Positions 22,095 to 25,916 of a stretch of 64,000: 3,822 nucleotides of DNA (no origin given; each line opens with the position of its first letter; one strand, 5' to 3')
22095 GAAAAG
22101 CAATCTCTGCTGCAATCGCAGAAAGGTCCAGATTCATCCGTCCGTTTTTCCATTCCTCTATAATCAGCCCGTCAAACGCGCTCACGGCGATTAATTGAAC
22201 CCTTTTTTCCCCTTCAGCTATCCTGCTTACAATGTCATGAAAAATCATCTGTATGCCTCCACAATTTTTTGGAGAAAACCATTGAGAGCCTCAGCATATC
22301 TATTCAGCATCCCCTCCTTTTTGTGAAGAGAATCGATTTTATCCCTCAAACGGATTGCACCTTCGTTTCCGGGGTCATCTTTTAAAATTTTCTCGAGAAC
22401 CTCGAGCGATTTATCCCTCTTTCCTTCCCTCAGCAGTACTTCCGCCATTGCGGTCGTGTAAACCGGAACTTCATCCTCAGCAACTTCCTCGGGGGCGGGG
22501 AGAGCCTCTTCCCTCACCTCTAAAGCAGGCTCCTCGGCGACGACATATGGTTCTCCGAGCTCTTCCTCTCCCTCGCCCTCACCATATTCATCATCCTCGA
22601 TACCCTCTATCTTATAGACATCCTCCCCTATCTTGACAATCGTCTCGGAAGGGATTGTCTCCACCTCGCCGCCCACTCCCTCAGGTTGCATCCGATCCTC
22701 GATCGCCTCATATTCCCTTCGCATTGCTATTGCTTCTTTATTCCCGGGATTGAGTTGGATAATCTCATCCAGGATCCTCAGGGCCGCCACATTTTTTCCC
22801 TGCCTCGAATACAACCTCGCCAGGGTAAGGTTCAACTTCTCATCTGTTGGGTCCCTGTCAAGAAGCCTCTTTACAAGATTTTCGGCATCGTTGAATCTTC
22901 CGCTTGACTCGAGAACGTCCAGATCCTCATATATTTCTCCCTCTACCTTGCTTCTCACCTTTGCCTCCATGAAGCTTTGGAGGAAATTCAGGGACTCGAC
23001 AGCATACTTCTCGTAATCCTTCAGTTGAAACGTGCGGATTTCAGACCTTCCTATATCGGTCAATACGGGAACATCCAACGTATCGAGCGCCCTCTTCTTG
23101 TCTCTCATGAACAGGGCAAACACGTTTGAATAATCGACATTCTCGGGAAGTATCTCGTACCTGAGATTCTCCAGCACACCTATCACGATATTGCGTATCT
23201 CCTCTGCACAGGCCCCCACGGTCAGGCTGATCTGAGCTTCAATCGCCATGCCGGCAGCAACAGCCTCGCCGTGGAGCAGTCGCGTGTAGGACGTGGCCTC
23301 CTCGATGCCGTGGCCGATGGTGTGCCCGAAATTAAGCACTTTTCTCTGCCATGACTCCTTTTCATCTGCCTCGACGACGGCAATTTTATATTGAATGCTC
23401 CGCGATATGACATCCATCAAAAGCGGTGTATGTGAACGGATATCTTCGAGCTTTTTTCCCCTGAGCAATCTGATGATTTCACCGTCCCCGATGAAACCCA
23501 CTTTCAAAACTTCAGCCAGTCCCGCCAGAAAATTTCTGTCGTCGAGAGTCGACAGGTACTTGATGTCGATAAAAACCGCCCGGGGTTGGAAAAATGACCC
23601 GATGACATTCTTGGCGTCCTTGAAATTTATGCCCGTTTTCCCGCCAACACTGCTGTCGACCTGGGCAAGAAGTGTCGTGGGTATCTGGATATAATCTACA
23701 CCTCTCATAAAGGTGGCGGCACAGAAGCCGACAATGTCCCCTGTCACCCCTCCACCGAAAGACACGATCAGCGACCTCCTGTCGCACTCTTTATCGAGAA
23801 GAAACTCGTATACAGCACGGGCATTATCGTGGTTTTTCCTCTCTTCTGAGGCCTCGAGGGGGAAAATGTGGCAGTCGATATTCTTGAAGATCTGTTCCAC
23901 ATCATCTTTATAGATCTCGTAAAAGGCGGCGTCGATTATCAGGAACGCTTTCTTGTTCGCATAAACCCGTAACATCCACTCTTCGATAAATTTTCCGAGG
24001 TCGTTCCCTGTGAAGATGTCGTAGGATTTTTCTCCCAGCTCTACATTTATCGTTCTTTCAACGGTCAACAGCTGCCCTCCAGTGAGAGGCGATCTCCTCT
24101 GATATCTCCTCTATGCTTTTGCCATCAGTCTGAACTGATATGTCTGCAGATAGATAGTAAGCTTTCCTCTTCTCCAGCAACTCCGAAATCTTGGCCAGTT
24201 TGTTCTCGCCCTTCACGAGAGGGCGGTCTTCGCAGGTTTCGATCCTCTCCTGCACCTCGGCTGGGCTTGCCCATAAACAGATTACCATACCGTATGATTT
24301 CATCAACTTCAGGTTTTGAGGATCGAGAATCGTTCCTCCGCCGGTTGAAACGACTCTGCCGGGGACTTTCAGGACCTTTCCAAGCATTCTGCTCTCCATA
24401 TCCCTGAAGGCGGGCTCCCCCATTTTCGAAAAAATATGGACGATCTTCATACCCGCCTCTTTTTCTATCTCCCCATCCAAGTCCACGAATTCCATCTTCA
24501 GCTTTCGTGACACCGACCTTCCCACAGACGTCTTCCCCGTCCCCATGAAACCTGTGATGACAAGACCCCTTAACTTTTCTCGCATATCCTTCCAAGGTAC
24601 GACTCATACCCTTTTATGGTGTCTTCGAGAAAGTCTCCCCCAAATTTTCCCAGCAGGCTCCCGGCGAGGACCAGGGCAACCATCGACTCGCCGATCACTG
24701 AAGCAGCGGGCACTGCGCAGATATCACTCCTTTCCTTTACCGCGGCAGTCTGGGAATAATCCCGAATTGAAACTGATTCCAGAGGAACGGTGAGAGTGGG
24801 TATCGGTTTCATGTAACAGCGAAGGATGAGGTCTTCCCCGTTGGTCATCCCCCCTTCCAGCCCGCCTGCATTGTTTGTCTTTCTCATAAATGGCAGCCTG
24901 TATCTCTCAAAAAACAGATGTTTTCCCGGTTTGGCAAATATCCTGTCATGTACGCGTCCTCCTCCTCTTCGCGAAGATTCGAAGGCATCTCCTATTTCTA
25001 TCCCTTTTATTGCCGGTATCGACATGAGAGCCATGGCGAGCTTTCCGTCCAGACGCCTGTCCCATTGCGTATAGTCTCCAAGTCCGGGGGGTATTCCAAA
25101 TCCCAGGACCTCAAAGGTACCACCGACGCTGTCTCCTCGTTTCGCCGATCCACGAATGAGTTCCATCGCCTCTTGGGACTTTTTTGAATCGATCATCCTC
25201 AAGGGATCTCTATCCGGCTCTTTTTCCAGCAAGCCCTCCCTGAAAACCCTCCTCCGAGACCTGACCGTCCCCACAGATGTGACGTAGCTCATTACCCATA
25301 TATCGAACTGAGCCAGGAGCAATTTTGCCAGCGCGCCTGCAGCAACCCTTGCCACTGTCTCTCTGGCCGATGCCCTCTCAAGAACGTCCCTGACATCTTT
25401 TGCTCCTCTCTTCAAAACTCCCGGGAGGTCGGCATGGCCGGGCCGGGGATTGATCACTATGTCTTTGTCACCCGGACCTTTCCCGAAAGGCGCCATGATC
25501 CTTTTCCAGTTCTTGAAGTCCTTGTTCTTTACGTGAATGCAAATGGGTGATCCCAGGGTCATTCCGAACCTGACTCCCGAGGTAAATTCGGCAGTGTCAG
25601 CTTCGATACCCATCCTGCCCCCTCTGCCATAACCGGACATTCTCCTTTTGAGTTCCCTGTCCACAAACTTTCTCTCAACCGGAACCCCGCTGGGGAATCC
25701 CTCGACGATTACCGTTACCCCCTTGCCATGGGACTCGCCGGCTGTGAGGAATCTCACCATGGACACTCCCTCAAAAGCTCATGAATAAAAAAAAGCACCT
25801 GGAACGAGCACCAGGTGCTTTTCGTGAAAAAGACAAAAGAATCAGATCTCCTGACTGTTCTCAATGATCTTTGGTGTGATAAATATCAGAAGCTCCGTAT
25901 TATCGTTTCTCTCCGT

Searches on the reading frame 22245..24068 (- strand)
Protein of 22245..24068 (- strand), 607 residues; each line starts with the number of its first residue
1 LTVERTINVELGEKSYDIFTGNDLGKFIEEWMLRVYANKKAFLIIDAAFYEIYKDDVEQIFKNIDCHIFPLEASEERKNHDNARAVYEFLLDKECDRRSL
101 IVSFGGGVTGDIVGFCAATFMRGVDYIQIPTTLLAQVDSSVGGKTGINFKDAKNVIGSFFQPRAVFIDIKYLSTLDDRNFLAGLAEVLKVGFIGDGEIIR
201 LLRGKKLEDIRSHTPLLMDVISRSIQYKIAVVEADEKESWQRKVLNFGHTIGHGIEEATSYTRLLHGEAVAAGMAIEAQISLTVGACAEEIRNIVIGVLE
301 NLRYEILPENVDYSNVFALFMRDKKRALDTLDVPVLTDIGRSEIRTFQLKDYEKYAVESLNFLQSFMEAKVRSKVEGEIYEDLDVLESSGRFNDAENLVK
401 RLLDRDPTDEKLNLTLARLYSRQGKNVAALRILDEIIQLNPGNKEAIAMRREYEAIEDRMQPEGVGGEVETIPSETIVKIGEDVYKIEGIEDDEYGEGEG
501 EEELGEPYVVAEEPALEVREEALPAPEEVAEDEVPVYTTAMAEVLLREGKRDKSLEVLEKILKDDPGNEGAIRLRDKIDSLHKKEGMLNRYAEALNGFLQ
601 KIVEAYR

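Call 8: search_protein_families(library=pfam, proteins=[window:22245-24068:-], max_evalue=0.001)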
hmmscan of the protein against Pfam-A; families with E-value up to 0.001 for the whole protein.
window:22245-24068:- (607 aa): 10 families
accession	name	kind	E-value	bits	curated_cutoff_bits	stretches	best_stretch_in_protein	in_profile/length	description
PF01761.26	DHQ_synthase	-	1.3e-44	150.9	24.2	1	71-180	4-113/115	3-dehydroquinate synthase N-terminal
PF24621.2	DHQS_C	-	1.9e-38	132.1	27.6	1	183-325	1-143/144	3-dehydroquinate synthase C-terminal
PF13428.12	TPR_14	-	1.1e-13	50.8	23.5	0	412-447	3-38/44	Tetratricopeptide repeat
PF14559.12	TPR_19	-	2e-13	50.9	25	1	389-446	4-61/68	Tetratricopeptide repeat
PF07719.23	TPR_2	-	9.2e-09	35.2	27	0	415-443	6-34/34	Tetratricopeptide repeat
PF13432.12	TPR_16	-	2e-07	31.8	32.7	0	386-443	7-64/65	Tetratricopeptide repeat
PF13176.12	TPR_7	-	1.1e-06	28.7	27.9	0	416-440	5-29/36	Tetratricopeptide repeat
PF13685.12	Fe-ADH_2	-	1.4e-06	28.8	28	1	32-170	13-143/149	Iron-containing alcohol dehydrogenase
PF13174.12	TPR_6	-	3.7e-05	24.5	26.3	0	416-442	6-32/33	Tetratricopeptide repeat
PF14853.12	Fis1_TPR_C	-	4.4e-05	24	25.3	0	552-587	18-53/53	Fis1 C-terminal tetratricopeptide repeat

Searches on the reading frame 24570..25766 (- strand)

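Call 8: search_protein_families(library=pfam, proteins=[window:24570-25766:-], max_evalue=0.001)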
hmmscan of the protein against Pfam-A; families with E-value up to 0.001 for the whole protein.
window:24570-25766:- (398 aa): 1 family
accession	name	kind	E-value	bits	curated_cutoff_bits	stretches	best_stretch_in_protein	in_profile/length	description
PF01264.26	Chorismate_synt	-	7.4e-108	360.6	27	1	5-372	2-327/327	Chorismate synthase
